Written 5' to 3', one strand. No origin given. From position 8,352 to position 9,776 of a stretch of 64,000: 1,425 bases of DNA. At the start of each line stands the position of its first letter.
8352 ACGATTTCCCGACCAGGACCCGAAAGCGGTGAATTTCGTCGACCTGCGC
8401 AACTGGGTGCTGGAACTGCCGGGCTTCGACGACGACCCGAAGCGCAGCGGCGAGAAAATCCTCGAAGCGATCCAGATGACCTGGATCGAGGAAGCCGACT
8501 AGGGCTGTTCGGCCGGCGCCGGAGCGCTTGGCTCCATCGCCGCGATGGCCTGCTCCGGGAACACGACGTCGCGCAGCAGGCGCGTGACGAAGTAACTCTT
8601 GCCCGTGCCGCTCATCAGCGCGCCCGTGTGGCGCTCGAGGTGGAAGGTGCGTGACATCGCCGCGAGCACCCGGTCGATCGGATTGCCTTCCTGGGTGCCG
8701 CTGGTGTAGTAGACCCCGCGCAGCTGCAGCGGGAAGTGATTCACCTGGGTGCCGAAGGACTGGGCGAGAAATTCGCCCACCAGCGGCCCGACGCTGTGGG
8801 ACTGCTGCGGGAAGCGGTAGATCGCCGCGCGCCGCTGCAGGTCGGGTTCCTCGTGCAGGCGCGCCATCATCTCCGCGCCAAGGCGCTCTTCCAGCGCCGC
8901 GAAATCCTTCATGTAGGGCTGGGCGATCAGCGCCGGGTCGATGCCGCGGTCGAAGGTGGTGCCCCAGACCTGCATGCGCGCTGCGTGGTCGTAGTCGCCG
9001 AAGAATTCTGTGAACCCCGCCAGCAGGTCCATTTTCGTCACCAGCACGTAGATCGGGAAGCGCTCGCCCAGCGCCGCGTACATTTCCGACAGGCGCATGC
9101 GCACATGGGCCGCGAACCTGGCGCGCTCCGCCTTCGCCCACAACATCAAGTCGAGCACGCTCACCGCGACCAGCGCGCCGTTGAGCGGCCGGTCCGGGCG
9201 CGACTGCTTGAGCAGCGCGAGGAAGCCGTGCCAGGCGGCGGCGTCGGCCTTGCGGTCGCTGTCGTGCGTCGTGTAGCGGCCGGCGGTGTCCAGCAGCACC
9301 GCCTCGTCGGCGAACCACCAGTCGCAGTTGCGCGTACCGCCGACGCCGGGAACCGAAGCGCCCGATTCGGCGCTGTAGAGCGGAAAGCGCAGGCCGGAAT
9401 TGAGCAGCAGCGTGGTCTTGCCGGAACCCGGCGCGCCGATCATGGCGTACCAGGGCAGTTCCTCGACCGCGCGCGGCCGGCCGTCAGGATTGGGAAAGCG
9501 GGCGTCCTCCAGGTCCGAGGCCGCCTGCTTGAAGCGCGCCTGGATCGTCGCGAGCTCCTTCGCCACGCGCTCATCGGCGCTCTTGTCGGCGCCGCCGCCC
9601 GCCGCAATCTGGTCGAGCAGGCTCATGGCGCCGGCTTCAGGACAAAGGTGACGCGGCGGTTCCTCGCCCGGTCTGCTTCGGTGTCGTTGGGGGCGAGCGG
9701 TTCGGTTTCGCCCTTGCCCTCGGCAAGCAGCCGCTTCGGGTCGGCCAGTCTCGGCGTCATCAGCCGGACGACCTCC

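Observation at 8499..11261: Orphan DotU/TssL-OmpA gene plus a soluble TssM/IcmF NTPase-only gene, abutting the isc operon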

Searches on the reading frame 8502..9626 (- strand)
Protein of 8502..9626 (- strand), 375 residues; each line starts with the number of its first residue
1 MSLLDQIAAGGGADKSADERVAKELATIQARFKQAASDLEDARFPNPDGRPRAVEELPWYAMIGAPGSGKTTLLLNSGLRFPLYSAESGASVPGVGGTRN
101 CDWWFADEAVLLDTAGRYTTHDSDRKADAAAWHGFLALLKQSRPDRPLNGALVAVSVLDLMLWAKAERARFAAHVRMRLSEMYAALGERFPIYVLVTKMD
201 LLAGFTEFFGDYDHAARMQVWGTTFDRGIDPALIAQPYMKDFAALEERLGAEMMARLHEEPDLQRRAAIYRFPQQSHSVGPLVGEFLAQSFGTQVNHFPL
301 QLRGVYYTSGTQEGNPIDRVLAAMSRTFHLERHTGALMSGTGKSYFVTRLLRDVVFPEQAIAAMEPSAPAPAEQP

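Call 4: search_protein_families(library=pfam, proteins=[window:8502-9626:-], max_evalue=0.01)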
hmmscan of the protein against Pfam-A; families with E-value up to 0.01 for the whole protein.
window:8502-9626:- (375 aa): 2 families
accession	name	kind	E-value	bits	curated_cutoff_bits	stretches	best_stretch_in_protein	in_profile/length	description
PF14331.11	IcmF-related_N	-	2e-76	257.2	25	1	126-366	2-242/259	IcmF-related N-terminal domain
PF13671.12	AAA_33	-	0.0071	17.1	27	0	62-74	4-16/143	AAA domain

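Call 5: search_protein_families(library=ncbifam, proteins=[window:8502-9626:-], max_evalue=0.01)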
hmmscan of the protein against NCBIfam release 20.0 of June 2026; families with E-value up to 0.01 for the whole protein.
window:8502-9626:- (375 aa): 2 families
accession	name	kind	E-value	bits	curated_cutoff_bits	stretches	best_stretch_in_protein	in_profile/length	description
TIGR03348.1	VI_IcmF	equivalog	1.1e-131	440.9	388.15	1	15-366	73-421/1168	type VI secretion system membrane subunit TssM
NF038226.1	IcmF_IVB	equivalog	3.1e-16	58.5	1000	1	136-352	88-299/973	type IVB secretion system protein IcmF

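Call 6: find_homologous_proteins(query=window:8502-9626:-)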
Query window:8502-9626:- (375 aa): 1862 proteins with E <= 0.001 among 8000 candidates; the best 120 are listed.
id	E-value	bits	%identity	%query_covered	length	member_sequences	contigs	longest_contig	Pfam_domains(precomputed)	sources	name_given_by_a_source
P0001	7.6e-250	846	100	100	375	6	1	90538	PF14331.12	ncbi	-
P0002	8.5e-219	744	89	98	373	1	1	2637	PF14331.12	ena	-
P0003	6.6e-214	728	86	99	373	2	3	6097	PF14331.12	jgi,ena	-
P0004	1.5e-213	727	86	99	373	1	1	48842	PF14331.12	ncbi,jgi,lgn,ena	-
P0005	1.3e-212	724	85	99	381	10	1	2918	PF14331.12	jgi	-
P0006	1.7e-212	723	85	100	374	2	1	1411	PF14331.12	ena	-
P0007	2.4e-211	720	85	100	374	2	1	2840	PF14331.12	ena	-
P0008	7.3e-211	718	85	100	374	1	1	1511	PF14331.12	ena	-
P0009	2.2e-210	716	83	100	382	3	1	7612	PF14331.12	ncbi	ncbi:MAG: type VI secretion system membrane subunit TssM [Pseudomonadota bacterium]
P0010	1.4e-209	714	83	99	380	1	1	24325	PF14331.12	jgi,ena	jgi:type VI secretion system protein ImpL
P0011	2.8e-209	713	84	96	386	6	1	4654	PF14331.12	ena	-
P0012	7.2e-206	702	83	99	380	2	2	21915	PF14331.12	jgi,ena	jgi:type VI secretion system protein ImpL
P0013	1.2e-205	701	83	99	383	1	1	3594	PF14331.12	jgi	jgi:type VI secretion system protein ImpL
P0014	5.2e-205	699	83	97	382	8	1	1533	PF14331.12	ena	-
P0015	7.0e-205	698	84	99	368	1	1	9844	PF14331.12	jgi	jgi:type VI secretion system protein ImpL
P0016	2.1e-204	697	81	100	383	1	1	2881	PF14331.12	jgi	jgi:type VI secretion system protein ImpL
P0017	2.2e-204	697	83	99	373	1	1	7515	PF14331.12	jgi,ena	jgi:type VI secretion system protein ImpL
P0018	5.1e-204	695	82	97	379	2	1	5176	PF14331.12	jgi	jgi:type VI secretion system protein ImpL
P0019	7.9e-204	695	83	96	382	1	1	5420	PF14331.12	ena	-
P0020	9.5e-204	695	83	99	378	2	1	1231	PF14331.12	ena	-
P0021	1.4e-203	694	81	99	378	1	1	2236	PF14331.12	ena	-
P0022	2.4e-203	693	82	100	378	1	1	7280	PF14331.12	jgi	-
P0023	3.4e-203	693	81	100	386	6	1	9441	PF14331.12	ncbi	-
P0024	4.8e-203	692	82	96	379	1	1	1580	PF14331.12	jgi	-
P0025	6.3e-203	692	81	99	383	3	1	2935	PF14331.12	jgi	jgi:type VI secretion system protein ImpL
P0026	1.1e-202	691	81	100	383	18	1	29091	PF14331.12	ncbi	-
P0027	1.5e-202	691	81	100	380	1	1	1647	PF14331.12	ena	-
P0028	1.9e-202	690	82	96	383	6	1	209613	PF14331.12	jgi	jgi:type VI secretion system protein ImpL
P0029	2.2e-202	690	80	100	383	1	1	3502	PF14331.12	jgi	jgi:type VI secretion system protein ImpL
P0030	2.7e-202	690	81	100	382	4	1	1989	PF14331.12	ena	-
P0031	7.6e-202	688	82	100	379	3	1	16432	PF14331.12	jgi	jgi:type VI secretion system protein ImpL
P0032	9.9e-202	688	81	99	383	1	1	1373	PF14331.12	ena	-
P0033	1.0e-201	688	82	96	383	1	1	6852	PF14331.12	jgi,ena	-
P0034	1.3e-201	688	81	96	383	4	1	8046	PF14331.12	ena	-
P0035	1.5e-201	687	81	100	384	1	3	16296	PF14331.12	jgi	jgi:type VI secretion system protein ImpL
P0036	2.2e-201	687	80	100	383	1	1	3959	PF14331.12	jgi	jgi:type VI secretion system protein ImpL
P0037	2.5e-201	687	80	96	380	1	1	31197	PF14331.12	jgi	jgi:type VI secretion system protein ImpL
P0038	6.1e-201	685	80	96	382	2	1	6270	PF14331.12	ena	-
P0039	8.3e-201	685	82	99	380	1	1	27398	PF14331.12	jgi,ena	-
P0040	9.5e-201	685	80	100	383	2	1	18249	PF14331.12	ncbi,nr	ncbi:MAG: type VI secretion system membrane subunit TssM [Betaproteobacteria bacterium]|nr:type VI s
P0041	1.1e-200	684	81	98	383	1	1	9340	PF14331.12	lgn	-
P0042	1.4e-198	678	81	96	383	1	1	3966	PF14331.12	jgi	-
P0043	1.4e-198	677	80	100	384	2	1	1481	PF14331.12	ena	-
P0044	1.8e-198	677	80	99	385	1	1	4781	PF14331.12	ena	-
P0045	4.1e-198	676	79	100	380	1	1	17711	PF14331.12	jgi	-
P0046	1.0e-197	675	80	96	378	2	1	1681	PF14331.12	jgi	-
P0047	1.0e-197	675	80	97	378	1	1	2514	PF14331.12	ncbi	-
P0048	1.3e-197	674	80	100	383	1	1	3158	PF14331.12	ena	-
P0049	6.1e-197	672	79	96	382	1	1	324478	PF14331.12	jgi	-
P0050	1.3e-196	671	81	97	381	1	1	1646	PF14331.12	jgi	-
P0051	4.2e-196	669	79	99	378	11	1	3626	PF14331.12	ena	-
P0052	1.5e-195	668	80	98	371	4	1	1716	PF14331.12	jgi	-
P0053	2.8e-195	667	79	98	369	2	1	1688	PF14331.12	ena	-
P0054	9.9e-195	665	80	96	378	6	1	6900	PF14331.12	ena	-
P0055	1.7e-194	664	80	96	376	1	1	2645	PF14331.12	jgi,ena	-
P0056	2.0e-192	657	78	99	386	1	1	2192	PF14331.12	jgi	-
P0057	2.5e-192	657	79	97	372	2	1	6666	PF14331.12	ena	-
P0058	1.3e-191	655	77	99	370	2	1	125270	PF14331.12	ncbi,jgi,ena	jgi:type VI secretion system protein ImpL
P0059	1.3e-190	651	78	99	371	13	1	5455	PF14331.12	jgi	jgi:type VI secretion system protein ImpL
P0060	1.3e-190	651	79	95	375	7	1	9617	PF14331.12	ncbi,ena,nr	ncbi:MAG TPA: type VI secretion system membrane subunit TssM [Burkholderiales bacterium]|nr:type VI 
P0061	1.6e-190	651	76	100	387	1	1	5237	PF14331.12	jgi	jgi:type VI secretion system protein ImpL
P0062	2.8e-189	647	78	94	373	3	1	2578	PF14331.12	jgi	jgi:type VI secretion system protein ImpL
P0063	6.2e-188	643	79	97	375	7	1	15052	PF14331.12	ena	-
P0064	2.4e-186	637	77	97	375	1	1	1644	PF14331.12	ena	-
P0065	2.5e-186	637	77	97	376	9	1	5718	PF14331.12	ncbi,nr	ncbi:MAG: hypothetical protein A3G27_03740 [Betaproteobacteria bacterium RIFCSPLOWO2_12_FULL_66_14]|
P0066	2.0e-184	631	77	95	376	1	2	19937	PF14331.12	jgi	jgi:type VI secretion system protein ImpL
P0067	2.2e-184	631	75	96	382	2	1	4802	PF14331.12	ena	-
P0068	2.2e-184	631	77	96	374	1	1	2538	PF14331.12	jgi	jgi:type VI secretion system protein ImpL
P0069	1.3e-182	625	76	94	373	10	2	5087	PF14331.12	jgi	-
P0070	1.4e-182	625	75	99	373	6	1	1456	PF14331.12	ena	-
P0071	2.2e-182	624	76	95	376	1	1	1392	PF14331.12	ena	-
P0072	2.5e-182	624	76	99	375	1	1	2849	PF14331.12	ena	-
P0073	2.7e-182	624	75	98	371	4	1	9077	PF14331.12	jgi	-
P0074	4.0e-182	623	76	93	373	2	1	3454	PF14331.12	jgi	jgi:type VI secretion system protein ImpL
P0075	4.9e-182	623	76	94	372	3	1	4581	PF14331.12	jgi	-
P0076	5.5e-182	623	75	94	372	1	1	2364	PF14331.12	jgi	-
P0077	1.4e-181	622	75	94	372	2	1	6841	PF14331.12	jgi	-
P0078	2.5e-181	621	76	93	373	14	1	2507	PF14331.12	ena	-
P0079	3.5e-181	620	75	95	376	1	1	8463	PF14331.12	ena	-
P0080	4.2e-181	620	75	94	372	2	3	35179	PF14331.12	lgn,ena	-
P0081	5.7e-181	620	75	93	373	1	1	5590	PF14331.12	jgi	jgi:type VI secretion system protein ImpL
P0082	8.5e-181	619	76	96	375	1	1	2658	PF14331.12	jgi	jgi:type VI secretion system protein ImpL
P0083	1.3e-180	618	75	95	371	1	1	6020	PF14331.12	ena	-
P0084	1.3e-180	618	76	97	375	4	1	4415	PF14331.12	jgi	-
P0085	2.6e-180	617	74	98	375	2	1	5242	PF14331.12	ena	-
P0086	3.6e-180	617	73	99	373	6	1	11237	PF14331.12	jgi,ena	-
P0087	6.7e-180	616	74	99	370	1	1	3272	PF14331.12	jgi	jgi:type VI secretion system protein ImpL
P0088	7.5e-180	616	74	94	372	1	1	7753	PF14331.12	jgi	jgi:type VI secretion system protein ImpL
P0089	9.1e-180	616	75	94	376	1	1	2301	PF14331.12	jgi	jgi:type VI secretion system protein ImpL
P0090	1.4e-179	615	75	94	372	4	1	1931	PF14331.12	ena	-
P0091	2.3e-179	614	75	97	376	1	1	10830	PF14331.12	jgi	jgi:type VI secretion system protein ImpL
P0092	2.4e-179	614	73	99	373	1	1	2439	PF14331.12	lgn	-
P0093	3.4e-179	614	75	94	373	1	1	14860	PF14331.12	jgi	jgi:type VI secretion system protein ImpL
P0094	4.9e-179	613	75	95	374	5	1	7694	PF14331.12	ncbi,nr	ncbi:MAG TPA: type VI secretion system membrane subunit TssM [Burkholderiales bacterium]|nr:type VI 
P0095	7.5e-179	613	73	99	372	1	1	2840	PF14331.12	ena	-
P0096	9.1e-179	612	75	97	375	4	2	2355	PF14331.12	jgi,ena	-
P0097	1.2e-178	612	74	97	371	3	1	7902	PF14331.12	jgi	-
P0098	1.6e-178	612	74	93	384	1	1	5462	PF14331.12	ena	-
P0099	2.1e-178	611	73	98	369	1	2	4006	PF14331.12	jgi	jgi:type VI secretion system protein ImpL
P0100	2.4e-178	611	75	93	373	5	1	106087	PF14331.12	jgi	jgi:type VI secretion system protein ImpL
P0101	4.3e-178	610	73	98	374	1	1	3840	PF14331.12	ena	-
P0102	5.5e-178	610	74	99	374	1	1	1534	PF14331.12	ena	-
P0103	1.0e-177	609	73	98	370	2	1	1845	PF14331.12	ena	-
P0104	1.2e-177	609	73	98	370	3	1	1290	PF14331.12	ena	-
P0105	2.0e-177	608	73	98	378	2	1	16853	PF14331.12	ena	-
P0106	2.5e-177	608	74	93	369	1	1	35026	PF14331.12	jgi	jgi:type VI secretion system protein ImpL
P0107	1.4e-176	605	72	98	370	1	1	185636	PF14331.12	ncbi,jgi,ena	jgi:type VI secretion system protein ImpL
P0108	4.7e-176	603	75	94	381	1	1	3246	PF14331.12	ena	-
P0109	1.2e-175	602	73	94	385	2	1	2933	PF14331.12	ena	-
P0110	2.2e-175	601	73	95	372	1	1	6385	PF14331.12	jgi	jgi:type VI secretion system protein ImpL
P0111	4.6e-175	600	75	94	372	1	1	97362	PF14331.12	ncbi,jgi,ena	jgi:type VI secretion system protein ImpL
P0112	5.6e-175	600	71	97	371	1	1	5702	PF14331.12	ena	-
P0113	7.9e-175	599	71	98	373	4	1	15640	PF14331.12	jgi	jgi:type VI secretion system protein ImpL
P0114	9.5e-175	599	75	93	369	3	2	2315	PF14331.12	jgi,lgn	jgi:type VI secretion system protein ImpL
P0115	1.6e-174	598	73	95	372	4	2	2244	PF14331.12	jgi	jgi:type VI secretion system protein ImpL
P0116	2.1e-174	598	77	92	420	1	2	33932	PF14331.12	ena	-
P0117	2.2e-174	598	73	94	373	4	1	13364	PF14331.12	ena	-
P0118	6.7e-174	596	73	99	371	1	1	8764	PF14331.12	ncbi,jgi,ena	jgi:type VI secretion system protein ImpL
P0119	1.2e-173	595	74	97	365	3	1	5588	PF14331.12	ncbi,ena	-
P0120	3.4e-173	594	73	99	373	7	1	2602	PF14331.12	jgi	jgi:type VI secretion system protein ImpL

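Call 7: find_encoding_contigs(protein=window:8502-9626:-, flank=10000, max_places=6)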
Protein window:8502-9626:- (375 aa): no gene with exactly this product is on record in the collection.

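Call 8: find_encoding_contigs(protein=P0001, flank=10000, max_places=3)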
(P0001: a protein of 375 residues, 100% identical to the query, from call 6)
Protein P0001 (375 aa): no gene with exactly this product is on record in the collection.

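Call 9: find_encoding_contigs(protein=P0049, flank=10000, max_places=3)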
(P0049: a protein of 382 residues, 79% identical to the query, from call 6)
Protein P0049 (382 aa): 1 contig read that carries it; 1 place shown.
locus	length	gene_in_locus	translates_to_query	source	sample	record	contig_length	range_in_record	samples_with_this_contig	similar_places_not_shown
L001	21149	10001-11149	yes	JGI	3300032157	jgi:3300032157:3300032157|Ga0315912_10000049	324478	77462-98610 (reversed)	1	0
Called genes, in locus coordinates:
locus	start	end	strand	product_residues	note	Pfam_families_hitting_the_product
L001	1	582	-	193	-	PF13511:DUF4124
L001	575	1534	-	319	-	PF24827:AstE_AspA_cat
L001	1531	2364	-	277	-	PF05013:FGase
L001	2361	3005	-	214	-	PF13489:Methyltransf_23, PF08241:Methyltransf_11, PF08242:Methyltransf_12 (weak), PF13649:Methyltransf_25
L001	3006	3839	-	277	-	PF12911:OppC_N, PF00528:BPD_transp_1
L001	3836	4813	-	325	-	PF19300:BPD_transp_1_N, PF00528:BPD_transp_1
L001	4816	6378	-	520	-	PF00496:SBP_bac_5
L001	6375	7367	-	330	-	-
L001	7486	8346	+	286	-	PF18029:Glyoxalase_6 (faint), PF00903:Glyoxalase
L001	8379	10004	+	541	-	PF09850:DotU, PF00691:OmpA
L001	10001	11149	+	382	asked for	PF14331:IcmF-related_N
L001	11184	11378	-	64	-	PF04384:Fe-S_assembly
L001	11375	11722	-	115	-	PF00111:Fer2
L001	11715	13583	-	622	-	PF00012:HSP70, PF06723:MreB_Mbl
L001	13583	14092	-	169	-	PF00226:DnaJ (weak), PF07743:HSCB_C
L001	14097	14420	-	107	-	PF01521:Fe-S_biosyn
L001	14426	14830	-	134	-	PF01592:NifU_N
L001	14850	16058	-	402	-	PF00266:Aminotran_5, PF01041:DegT_DnrJ_EryC1, PF01212:Beta_elim_lyase (faint)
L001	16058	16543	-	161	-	PF02082:Rrf2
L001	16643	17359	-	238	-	PF00132:Hexapep (weak)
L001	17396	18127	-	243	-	PF00588:SpoU_methylase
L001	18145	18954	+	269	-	PF00459:Inositol_P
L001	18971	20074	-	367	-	PF00990:GGDEF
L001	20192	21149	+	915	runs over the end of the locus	PF00311:PEPcase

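Call 10: find_encoding_contigs(protein=P0107, flank=10000, max_places=3)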
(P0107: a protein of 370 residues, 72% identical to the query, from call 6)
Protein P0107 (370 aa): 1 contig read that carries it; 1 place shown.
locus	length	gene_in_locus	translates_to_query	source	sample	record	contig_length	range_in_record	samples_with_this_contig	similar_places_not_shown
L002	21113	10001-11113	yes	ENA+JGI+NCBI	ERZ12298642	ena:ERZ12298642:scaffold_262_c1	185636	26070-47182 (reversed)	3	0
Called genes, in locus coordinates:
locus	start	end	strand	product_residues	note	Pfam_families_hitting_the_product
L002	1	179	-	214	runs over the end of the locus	PF13489:Methyltransf_23, PF01209:Ubie_methyltran (weak), PF03848:TehB (weak), PF13847:Methyltransf_31 (weak), PF08241:Methyltransf_11, PF08242:Methyltransf_12, PF13649:Methyltransf_25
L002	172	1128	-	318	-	PF00005:ABC_tran, PF08352:oligo_HPY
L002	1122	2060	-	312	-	PF00005:ABC_tran, PF13304:AAA_21 (faint), PF08352:oligo_HPY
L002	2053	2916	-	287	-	PF12911:OppC_N, PF00528:BPD_transp_1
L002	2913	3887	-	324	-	PF19300:BPD_transp_1_N (weak), PF00528:BPD_transp_1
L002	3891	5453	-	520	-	PF00496:SBP_bac_5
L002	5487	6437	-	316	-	PF16868:NMT1_3, PF09084:NMT1 (faint)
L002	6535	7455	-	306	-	PF00126:HTH_1, PF03466:LysR_substrate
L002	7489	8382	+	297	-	PF18029:Glyoxalase_6 (faint), PF00903:Glyoxalase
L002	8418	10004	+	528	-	PF09850:DotU, PF00691:OmpA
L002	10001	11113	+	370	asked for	PF14331:IcmF-related_N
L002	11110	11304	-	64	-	PF04384:Fe-S_assembly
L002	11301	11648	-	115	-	PF00111:Fer2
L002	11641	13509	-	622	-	PF00012:HSP70, PF06723:MreB_Mbl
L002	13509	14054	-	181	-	PF00226:DnaJ (weak), PF07743:HSCB_C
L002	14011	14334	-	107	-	PF01521:Fe-S_biosyn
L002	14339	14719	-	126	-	PF01592:NifU_N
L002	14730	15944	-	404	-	PF00266:Aminotran_5, PF01053:Cys_Met_Meta_PP (weak), PF00155:Aminotran_1_2, PF01041:DegT_DnrJ_EryC1, PF01212:Beta_elim_lyase (faint)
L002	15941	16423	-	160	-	PF02082:Rrf2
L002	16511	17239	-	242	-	PF00132:Hexapep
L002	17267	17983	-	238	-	PF00588:SpoU_methylase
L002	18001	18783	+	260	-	PF00459:Inositol_P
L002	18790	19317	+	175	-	-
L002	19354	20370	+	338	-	PF00106:adh_short (weak), PF01073:3Beta_HSD, PF01370:Epimerase, PF02719:Polysacc_synt_2, PF04321:RmlD_sub_bind, PF08659:KR (weak), PF13460:NAD_binding_10 (weak), PF16363:GDP_Man_Dehyd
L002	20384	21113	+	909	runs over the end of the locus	PF03537:Glyco_hydro_114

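Call 22: search_protein_representatives(protein=window:8502-9626:-)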
Query: 375 residues. Proteins with E-value up to 0.001 (for the whole library): 6364; up to 1e-10: 4886; up to 1e-30: 2542. The best 150 are listed.
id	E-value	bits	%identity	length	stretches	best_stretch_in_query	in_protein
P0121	4.5e-134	463.6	64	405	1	24-363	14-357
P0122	4.9e-131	453.6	61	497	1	3-363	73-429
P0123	1.5e-130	452.0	60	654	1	6-367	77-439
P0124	2.2e-120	418.6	58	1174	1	3-363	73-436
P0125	1.3e-114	399.6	56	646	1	3-365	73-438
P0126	3.8e-113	394.8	54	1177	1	6-364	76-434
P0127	2.8e-106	372.2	55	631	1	23-365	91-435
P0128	1.2e-102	360.2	53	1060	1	16-363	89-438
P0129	3.4e-102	358.7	49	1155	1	16-367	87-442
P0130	8.9e-102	357.4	50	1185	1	8-362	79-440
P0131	9.5e-102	357.3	52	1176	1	23-364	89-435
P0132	1.7e-101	356.5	51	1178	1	3-363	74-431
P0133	2.3e-101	356.0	50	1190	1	7-364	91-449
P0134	2.4e-101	355.9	50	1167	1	8-363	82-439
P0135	2.5e-101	355.9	50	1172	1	16-364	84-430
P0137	3.8e-100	352.0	52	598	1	17-363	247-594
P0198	7.3e-94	331.3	46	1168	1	7-367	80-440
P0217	1.4e-92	327.1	51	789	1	23-366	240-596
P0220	2.7e-92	326.1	46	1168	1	19-361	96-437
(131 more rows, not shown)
